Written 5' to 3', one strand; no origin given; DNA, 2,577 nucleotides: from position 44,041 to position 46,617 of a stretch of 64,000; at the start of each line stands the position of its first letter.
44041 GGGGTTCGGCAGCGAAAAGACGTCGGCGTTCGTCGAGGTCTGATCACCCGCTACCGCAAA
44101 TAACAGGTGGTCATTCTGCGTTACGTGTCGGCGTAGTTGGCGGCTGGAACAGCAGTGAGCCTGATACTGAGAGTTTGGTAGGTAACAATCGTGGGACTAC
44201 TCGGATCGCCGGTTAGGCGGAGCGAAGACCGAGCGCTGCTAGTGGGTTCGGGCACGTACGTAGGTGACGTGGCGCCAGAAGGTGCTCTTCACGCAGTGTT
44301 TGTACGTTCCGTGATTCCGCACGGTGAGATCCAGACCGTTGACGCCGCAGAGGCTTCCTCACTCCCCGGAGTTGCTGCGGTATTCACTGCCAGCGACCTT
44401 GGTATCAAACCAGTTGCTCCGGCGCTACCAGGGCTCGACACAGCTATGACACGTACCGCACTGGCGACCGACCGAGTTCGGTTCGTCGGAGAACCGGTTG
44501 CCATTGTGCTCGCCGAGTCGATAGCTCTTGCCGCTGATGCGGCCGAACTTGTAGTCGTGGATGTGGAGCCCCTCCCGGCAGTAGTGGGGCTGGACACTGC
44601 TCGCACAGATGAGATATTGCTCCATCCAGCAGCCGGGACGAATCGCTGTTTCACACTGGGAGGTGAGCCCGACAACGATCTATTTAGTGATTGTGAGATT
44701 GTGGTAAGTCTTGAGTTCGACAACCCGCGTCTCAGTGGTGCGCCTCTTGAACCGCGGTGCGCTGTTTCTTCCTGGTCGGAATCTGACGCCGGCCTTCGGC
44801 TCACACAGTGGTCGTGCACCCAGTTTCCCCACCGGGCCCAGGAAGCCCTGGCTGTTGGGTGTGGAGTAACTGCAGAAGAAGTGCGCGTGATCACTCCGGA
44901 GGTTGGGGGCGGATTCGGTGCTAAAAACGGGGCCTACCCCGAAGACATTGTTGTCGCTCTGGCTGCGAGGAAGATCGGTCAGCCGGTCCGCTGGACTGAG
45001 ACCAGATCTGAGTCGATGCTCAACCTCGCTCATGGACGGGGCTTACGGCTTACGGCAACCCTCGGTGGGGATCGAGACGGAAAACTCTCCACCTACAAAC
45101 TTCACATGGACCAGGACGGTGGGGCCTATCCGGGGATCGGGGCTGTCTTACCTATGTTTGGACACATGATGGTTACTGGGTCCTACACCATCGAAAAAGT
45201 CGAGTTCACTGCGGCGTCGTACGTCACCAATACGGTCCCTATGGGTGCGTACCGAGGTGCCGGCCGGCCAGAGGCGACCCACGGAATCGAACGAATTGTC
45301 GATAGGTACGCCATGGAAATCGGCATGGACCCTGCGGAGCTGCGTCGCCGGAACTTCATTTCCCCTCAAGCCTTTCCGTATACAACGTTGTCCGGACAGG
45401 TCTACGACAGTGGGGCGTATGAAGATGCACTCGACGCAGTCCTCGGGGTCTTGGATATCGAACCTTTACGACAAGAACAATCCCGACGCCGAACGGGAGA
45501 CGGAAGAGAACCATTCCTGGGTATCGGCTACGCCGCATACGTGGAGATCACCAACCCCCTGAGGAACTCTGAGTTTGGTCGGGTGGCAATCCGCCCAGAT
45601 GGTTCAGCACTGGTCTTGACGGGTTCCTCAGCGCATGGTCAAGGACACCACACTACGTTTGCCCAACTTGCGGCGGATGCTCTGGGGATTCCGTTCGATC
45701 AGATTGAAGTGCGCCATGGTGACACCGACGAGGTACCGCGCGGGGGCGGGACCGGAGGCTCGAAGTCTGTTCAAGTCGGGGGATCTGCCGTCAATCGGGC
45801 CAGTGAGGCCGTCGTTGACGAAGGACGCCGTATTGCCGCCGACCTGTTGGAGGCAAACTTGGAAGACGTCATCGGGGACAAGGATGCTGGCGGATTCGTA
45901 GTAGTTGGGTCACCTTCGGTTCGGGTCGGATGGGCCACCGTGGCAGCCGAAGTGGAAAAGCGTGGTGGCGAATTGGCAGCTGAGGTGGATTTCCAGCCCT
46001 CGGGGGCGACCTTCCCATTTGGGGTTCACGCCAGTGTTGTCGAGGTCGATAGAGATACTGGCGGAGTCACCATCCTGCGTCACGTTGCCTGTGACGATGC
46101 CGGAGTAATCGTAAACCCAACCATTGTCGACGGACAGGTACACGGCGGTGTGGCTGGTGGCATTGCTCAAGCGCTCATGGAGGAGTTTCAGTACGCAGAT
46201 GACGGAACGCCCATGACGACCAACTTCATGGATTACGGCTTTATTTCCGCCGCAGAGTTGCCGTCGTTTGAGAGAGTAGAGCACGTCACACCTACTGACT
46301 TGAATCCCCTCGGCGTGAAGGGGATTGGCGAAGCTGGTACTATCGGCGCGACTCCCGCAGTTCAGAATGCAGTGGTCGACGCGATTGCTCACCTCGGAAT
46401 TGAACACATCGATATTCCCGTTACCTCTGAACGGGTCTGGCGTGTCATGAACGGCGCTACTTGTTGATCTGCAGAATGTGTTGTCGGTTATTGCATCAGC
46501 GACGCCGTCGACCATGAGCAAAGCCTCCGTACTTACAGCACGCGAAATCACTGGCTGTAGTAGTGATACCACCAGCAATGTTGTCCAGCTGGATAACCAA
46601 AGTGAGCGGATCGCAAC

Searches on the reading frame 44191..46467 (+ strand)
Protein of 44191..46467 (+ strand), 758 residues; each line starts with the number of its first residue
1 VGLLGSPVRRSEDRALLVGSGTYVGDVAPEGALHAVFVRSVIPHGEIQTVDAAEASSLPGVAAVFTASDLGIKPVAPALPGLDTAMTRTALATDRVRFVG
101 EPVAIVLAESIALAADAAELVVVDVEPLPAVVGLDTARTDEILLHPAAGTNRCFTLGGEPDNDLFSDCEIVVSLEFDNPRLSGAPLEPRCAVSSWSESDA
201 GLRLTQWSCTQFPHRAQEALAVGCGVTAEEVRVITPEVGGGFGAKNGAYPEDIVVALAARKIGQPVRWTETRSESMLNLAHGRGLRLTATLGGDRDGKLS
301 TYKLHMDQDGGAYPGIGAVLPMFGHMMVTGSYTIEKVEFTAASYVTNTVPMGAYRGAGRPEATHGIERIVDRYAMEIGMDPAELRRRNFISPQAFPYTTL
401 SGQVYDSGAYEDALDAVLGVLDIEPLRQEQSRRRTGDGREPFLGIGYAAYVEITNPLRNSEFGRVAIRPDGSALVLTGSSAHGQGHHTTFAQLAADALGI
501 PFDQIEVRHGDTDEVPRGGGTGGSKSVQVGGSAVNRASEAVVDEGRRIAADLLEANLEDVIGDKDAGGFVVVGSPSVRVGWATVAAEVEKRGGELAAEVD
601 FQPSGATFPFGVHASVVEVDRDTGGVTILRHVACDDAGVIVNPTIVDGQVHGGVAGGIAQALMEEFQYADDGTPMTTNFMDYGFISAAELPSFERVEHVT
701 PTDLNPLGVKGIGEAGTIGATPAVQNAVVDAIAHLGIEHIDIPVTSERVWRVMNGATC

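Call 37: search_protein_families(library=pfam, proteins=[window:44191-46467:+], max_evalue=0.00001)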
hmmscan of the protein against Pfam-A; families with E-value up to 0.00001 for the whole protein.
window:44191-46467:+ (758 aa): 3 families
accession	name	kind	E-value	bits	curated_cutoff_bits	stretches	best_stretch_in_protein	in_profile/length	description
PF20256.3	MoCoBD_2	-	1.6e-74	251.4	27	1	422-691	7-283/283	Molybdopterin cofactor-binding domain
PF02738.23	MoCoBD_1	-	1e-69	234.8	27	1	145-389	2-244/244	Molybdopterin cofactor-binding domain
PF01315.27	Ald_Xan_dh_C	-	1.5e-24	86.8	31.3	1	19-129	2-110/110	Aldehyde oxidase and xanthine dehydrogenase, a/b hammerhead domain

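Call 43: search_protein_families(library=ncbifam, proteins=[window:44191-46467:+], max_evalue=1e-10)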
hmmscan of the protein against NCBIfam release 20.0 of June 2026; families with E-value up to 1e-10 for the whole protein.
window:44191-46467:+ (758 aa): 13 families
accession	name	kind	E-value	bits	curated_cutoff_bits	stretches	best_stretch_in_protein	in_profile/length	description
NF041018.1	glyceraldDH_alpha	equivalog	2.2e-177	591.8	790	1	4-749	3-740/741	glyceraldehyde dehydrogenase subunit alpha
NF040766.1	CODH_aero_grp5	exception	3.7e-155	518.2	950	2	3-585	4-591/785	aerobic carbon-monoxide dehydrogenase large subunit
TIGR02416.1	CO_dehy_Mo_lg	equivalog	1.4e-153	512.8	991.15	1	12-752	1-770/770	aerobic carbon-monoxide dehydrogenase large subunit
NF043082.1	XdhA_XDHase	equivalog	1.4e-105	354.1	780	1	5-752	2-751/758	xanthine dehydrogenase subunit XdhA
TIGR03194.1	4hydrxCoA_A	equivalog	2e-103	347.3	994.55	1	18-752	11-745/746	4-hydroxybenzoyl-CoA reductase subunit alpha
NF007426.0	PRK09970.1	equivalog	4.2e-102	342.5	916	1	3-753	5-755/761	xanthine dehydrogenase molybdenum-binding subunit XdhA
TIGR03196.1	pucD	equivalog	3.5e-85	286.9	783.65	1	4-747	3-752/763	xanthine dehydrogenase subunit D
NF045668.1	pterin_aldehy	equivalog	1.2e-78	265.2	1100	1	25-752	199-903/905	molybdopterin-dependent aldehyde oxidoreductase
TIGR03311.1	Se_dep_XDH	equivalog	5.2e-68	229.9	830.45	2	2-545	160-678/848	selenium-dependent xanthine dehydrogenase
NF041671.1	peri_hyde_PaoC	equivalog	3.8e-63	214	1180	1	3-751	17-729/735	aldehyde oxidoreductase molybdenum-binding subunit PaoC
TIGR03313.1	Se_sel_red_Mo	hypoth_equivalog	5.7e-63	212.9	1101.9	1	165-750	368-946/951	molybdopterin-dependent oxidoreductase Mo/Fe-S-binding subunit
TIGR02965.1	xanthine_xdhB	equivalog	2.5e-62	211.1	849.5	1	17-753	14-754/758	xanthine dehydrogenase molybdopterin binding subunit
TIGR02969.1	mam_aldehyde_ox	subfamily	4e-34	117.3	1912.3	1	20-737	592-1288/1330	aldehyde oxidase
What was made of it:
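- On Xanthine dehydrogenase (for the Mo hydroxylase at 44191): There are no partner subunits, and unrelated genes lie in between (calls 37, 43).
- Tried and rejected: Mo hydroxylase at 44191 as part of the pathway: rejected (calls 37, 43).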
